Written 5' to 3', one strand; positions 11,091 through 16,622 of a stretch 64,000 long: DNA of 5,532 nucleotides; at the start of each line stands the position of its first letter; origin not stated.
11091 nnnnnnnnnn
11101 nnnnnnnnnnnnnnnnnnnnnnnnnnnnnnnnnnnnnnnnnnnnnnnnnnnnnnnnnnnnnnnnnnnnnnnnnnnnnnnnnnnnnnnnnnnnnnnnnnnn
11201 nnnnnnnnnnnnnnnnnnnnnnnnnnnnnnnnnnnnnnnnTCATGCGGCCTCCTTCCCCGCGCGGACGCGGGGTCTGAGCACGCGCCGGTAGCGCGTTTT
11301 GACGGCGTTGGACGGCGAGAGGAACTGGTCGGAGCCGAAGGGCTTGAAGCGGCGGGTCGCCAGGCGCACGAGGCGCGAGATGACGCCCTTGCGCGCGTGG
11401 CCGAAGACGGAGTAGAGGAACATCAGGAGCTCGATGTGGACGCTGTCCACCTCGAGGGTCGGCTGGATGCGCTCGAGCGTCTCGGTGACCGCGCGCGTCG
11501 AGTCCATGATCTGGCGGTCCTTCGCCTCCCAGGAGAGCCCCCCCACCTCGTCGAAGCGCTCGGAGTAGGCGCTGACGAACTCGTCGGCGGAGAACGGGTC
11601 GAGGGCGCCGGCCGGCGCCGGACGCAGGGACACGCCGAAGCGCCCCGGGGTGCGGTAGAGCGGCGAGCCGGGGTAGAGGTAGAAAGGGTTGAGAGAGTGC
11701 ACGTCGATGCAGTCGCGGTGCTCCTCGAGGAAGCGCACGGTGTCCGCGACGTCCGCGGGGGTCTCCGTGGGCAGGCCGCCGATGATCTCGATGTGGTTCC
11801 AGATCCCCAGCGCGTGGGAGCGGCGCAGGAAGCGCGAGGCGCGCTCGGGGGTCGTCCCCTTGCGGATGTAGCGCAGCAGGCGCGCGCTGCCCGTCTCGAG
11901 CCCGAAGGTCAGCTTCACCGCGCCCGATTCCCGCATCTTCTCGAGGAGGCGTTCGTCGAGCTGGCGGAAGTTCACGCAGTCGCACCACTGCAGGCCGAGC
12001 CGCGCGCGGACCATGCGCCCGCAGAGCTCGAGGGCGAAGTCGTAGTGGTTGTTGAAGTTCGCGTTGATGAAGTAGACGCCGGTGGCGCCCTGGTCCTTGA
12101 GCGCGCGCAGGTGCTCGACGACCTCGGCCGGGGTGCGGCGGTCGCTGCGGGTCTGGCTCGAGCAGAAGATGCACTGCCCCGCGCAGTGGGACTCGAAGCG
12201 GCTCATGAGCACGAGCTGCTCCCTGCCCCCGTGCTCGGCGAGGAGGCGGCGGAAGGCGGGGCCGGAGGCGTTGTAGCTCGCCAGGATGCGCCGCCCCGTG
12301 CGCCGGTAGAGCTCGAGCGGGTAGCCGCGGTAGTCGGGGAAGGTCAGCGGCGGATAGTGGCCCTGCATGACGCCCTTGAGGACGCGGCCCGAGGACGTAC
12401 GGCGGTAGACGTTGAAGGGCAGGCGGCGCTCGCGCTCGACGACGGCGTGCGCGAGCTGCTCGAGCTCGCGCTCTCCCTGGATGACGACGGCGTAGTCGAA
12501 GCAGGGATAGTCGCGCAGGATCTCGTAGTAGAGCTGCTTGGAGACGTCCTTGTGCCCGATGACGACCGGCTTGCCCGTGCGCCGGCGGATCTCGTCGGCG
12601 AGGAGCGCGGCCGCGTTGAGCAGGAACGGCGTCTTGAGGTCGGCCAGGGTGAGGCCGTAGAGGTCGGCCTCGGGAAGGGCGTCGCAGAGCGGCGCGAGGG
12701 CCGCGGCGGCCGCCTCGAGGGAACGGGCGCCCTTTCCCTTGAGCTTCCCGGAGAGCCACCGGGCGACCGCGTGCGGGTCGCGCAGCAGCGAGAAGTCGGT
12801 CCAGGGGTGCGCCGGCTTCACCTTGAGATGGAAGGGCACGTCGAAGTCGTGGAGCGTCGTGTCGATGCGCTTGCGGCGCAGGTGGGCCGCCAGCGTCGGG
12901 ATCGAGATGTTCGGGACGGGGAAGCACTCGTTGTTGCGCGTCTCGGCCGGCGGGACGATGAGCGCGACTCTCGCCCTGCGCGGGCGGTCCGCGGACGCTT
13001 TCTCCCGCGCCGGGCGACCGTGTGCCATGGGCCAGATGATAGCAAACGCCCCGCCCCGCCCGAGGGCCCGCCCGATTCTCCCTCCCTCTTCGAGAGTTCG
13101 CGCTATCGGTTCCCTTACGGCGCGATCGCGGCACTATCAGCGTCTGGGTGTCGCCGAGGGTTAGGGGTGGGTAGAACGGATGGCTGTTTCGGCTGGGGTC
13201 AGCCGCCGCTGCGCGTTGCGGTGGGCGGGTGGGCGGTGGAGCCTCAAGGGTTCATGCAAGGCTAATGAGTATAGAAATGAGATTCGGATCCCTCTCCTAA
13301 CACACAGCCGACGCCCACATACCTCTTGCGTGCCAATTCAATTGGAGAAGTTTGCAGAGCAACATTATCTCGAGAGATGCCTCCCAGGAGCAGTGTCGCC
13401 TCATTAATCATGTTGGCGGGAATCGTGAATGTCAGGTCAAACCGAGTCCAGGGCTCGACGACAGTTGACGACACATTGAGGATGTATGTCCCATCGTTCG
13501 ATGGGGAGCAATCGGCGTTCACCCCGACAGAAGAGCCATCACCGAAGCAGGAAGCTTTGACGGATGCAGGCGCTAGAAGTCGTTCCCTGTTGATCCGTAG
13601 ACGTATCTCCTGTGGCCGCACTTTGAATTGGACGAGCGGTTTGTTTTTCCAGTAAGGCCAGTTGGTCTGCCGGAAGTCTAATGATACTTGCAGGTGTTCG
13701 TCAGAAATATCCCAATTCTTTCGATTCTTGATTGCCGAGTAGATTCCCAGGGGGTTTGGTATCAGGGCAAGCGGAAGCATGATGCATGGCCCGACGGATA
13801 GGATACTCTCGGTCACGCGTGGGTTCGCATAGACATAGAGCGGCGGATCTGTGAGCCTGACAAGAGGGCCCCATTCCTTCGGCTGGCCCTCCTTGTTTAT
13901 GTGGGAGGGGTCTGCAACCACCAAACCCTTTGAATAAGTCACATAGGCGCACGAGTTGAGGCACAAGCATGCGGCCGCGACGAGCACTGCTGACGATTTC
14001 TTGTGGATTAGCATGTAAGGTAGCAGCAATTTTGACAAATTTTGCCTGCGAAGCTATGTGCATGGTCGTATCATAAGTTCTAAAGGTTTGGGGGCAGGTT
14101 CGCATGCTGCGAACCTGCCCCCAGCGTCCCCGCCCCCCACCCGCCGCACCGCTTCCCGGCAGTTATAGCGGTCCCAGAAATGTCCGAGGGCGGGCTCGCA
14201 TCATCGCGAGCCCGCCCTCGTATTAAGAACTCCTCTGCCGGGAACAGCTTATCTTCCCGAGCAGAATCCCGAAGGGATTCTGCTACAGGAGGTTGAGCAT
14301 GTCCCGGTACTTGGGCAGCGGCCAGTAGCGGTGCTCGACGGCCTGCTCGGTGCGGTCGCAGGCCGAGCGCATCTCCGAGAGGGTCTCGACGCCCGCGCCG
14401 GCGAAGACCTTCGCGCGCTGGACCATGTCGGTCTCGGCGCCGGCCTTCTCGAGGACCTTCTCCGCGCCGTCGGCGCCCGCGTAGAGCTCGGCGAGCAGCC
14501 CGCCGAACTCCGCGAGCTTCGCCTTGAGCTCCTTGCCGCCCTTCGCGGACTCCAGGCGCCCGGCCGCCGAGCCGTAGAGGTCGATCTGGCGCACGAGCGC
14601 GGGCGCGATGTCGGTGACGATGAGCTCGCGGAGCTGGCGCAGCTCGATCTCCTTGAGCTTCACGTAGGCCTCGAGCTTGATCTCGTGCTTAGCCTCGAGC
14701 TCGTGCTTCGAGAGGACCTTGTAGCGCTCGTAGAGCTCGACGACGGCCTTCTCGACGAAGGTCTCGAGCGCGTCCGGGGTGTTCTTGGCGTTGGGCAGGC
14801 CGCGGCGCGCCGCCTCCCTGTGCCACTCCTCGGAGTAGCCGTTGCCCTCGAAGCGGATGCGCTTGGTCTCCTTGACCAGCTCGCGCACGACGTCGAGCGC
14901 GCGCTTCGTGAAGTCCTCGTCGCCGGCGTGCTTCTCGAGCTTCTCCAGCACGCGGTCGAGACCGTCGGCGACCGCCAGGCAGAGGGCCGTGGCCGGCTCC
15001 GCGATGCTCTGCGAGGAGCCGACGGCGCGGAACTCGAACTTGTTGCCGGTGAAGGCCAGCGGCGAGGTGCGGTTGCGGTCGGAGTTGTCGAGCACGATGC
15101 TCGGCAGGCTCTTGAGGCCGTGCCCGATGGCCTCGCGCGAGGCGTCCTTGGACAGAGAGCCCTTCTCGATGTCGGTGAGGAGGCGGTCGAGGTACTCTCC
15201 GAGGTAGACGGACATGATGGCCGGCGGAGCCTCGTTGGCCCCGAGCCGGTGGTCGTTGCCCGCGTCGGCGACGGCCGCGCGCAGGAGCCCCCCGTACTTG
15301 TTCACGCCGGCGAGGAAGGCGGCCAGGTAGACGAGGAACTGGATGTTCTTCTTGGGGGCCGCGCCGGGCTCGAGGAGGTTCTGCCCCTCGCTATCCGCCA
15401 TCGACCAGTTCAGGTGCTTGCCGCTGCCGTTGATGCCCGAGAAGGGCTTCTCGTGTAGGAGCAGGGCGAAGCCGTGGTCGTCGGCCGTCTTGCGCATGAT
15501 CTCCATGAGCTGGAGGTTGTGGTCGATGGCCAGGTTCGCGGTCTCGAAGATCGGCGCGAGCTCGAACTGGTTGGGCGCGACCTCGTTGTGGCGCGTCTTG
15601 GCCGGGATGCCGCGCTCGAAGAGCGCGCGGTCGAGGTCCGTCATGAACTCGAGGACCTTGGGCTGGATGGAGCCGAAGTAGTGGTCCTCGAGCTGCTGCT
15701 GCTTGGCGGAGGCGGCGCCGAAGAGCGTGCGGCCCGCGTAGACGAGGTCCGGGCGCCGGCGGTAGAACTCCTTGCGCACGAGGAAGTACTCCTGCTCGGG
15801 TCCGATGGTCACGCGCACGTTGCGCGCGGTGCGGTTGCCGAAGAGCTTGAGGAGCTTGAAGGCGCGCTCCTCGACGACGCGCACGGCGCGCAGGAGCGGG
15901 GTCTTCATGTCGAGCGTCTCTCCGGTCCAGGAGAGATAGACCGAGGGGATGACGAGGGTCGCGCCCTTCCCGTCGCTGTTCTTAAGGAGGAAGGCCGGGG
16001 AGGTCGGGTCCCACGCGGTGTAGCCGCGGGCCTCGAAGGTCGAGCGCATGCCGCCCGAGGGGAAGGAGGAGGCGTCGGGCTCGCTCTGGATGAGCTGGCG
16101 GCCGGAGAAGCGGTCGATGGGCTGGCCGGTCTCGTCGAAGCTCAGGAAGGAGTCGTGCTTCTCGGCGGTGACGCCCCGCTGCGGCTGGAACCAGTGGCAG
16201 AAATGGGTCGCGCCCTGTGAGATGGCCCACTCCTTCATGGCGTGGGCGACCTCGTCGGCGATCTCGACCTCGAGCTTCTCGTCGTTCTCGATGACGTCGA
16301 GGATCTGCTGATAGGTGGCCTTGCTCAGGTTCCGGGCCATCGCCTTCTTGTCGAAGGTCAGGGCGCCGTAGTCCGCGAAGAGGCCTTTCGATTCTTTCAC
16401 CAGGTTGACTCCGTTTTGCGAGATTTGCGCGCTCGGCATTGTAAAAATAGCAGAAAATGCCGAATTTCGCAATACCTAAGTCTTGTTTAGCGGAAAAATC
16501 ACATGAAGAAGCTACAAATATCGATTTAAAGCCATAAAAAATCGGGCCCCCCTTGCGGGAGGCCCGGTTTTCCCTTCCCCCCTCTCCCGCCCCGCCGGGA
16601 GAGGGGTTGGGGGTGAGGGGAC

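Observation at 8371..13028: Two parallel bicistronic units with no histidine kinase: OPT transporter + CheY-like receiver and B12-radical-SAM + CheY-like receiver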

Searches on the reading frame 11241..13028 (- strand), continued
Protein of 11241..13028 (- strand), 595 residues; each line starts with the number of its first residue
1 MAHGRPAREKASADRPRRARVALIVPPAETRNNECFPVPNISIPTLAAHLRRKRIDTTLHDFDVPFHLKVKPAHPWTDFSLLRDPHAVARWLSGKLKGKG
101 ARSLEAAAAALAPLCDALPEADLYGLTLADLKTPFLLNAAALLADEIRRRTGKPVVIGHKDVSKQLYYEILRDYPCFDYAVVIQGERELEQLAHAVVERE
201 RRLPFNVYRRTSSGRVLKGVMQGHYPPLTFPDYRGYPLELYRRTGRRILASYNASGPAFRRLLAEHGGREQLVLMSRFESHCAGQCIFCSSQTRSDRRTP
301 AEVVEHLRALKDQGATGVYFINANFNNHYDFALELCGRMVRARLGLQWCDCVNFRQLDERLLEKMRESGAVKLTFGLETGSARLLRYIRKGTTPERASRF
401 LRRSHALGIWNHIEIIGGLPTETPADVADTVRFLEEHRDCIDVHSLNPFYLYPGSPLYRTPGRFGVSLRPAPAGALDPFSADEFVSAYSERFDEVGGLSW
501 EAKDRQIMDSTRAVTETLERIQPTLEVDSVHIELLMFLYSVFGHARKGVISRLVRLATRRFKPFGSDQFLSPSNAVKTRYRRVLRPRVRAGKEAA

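Call 58: fold_search(model_id=the predicted structure, library=pdb)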
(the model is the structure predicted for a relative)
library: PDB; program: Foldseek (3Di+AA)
matches with E <= 10: 1767; with E <= 0.001: 119
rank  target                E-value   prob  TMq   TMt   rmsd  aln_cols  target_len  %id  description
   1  6wte_A                7.2e-20  1.00  0.54  0.56  10.5       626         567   16  Structure of radical S-adenosylmethionine methyltransferase, TsrM, from Kitasatospora setae with cobalamin and [4Fe-4S (released 2020-12-23)
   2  6wte_B                1.3e-19  1.00  0.54  0.59   8.6       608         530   17  Structure of radical S-adenosylmethionine methyltransferase, TsrM, from Kitasatospora setae with cobalamin and [4Fe-4S (released 2020-12-23)
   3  6wtf_A                2.0e-19  1.00  0.55  0.59   8.0       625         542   17  Structure of radical S-adenosylmethionine methyltransferase, TsrM, from Kitasatospora setae with tryptophan substrate  (released 2020-12-23)
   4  6wtf_B                3.6e-19  1.00  0.55  0.60   8.0       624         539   16  Structure of radical S-adenosylmethionine methyltransferase, TsrM, from Kitasatospora setae with tryptophan substrate  (released 2020-12-23)
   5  6fd2_A                1.3e-16  1.00  0.51  0.65   9.1       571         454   16  Radical SAM 1,2-diol dehydratase AprD4 in complex with its substrate paromamine (released 2018-01-17)
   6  6fd2_B                2.1e-16  1.00  0.52  0.66   9.1       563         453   16  Radical SAM 1,2-diol dehydratase AprD4 in complex with its substrate paromamine (released 2018-01-17)
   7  5ul4                  4.4e-16  1.00  0.47  0.39   5.6       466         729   16  Structure of Cobalamin-dependent S-adenosylmethionine radical enzyme OxsB with aqua-cobalamin and S-adenosylmethionine b (released 2017-04-19)
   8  5ul3                  2.1e-15  1.00  0.47  0.40   5.5       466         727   16  Structure of Cobalamin-dependent S-adenosylmethionine radical enzyme OxsB with aqua-cobalamin bound (released 2017-04-19)
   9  9ccb                  3.1e-14  1.00  0.46  0.62  10.8       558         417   14  X-ray crystal structure of methyl-coenzyme M reductase glutamine methylase (MgmA) from Methanothermobacter marburgensis  (released 2025-01-01)
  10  5ul2                  1.0e-12  1.00  0.44  0.37  15.6       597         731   15  Structure of Apo, SeMet-labeled Cobalamin-dependent S-adenosylmethionine radical enzyme OxsB (released 2017-04-19)
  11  9a6d_A                2.2e-12  1.00  0.45  0.57   6.6       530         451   12  Integrative model of MTAB-YVFG by crosslinking MS and deep learning (released 2024-09-18)
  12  3cix                  9.6e-11  1.00  0.30  0.48  13.2       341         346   18  X-RAY structure of the [FeFe]-hydrogenase maturase HydE from thermotoga maritima in complex with thiocyanate (released 2008-04-08)
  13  7mjy_A                1.5e-10  1.00  0.42  0.54   7.1       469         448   11  MiaB in the complex with s-adenosyl-L-homocysteine and RNA (released 2021-09-15)
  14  7o1o                  2.5e-10  1.00  0.30  0.47  13.2       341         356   17  Complex-B bound [FeFe]-hydrogenase maturase HydE fromT. Maritima (Auxiliary cluster deleted variant) (released 2021-05-26)
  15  8qmk                  4.3e-10  1.00  0.29  0.46  15.3       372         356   16  Enzymatically-produced complex-B bound TmHydE structure (released 2023-11-22)
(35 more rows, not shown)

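Call 70: find_encoding_contigs(protein=P0002, flank=10000, max_places=2)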
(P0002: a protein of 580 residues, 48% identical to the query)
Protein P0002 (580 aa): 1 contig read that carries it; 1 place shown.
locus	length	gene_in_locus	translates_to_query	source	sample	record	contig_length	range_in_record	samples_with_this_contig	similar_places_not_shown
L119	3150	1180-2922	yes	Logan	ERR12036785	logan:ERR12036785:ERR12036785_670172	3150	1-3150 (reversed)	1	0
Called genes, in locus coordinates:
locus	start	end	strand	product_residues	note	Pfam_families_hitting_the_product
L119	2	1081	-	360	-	?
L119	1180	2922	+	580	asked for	PF04055:Radical_SAM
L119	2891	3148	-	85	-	?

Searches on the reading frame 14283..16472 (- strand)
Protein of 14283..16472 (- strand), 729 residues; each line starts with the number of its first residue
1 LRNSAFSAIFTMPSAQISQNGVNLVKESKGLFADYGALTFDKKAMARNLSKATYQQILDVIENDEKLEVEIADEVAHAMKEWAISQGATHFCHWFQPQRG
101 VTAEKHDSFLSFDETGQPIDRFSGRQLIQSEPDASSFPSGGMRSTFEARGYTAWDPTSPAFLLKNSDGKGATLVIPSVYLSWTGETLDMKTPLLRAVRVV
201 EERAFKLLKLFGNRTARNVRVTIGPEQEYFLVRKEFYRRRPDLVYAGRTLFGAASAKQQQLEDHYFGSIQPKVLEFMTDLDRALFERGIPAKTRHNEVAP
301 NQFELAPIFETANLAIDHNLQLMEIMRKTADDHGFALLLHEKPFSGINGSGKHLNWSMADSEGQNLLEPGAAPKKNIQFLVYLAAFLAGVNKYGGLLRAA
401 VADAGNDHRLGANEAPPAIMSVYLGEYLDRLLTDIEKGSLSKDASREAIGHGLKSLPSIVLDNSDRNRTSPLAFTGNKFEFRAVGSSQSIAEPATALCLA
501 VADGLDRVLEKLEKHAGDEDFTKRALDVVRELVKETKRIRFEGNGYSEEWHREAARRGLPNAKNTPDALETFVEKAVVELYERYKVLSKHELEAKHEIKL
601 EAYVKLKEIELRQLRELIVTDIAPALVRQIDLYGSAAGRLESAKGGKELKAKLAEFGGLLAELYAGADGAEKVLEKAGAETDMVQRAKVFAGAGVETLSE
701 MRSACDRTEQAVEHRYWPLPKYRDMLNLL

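Call 6: search_protein_families(library=pfam, proteins=[window:14283-16472:-], max_evalue=0.01)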
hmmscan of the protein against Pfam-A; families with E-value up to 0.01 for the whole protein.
window:14283-16472:- (729 aa): 3 families
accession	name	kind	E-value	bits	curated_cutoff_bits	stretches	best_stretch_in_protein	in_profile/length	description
PF12437.13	GSIII_N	-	6.7e-72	240.8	25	1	34-196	4-160/160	Glutamine synthetase type III N terminal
PF18318.6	Gln-synt_C-ter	-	2.3e-35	121.3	22.7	1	527-629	4-106/118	Glutamine synthetase C-terminal domain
PF00120.29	Gln-synt_C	-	2.8e-20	73.1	24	1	216-394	17-188/344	Glutamine synthetase, catalytic domain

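Call 7: search_protein_families(library=ncbifam, proteins=[window:14283-16472:-], max_evalue=0.01)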
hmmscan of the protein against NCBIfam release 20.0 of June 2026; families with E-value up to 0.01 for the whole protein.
window:14283-16472:- (729 aa): 4 families
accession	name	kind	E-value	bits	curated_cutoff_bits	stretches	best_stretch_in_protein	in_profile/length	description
TIGR00653.1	GlnA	equivalog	7.2e-13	48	429.15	1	197-406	102-312/462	type I glutamate--ammonia ligase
TIGR03105.1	gln_synth_III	equivalog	4.4e-11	42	469.6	1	214-407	108-289/435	type III glutamate--ammonia ligase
NF045547.1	GGputSyn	equivalog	6.6e-06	25.1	650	1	273-402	164-288/438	gamma-glutamylputrescine synthetase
NF007006.0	PRK09469.1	equivalog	0.0017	17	845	1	286-368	202-284/469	glutamate--ammonia ligase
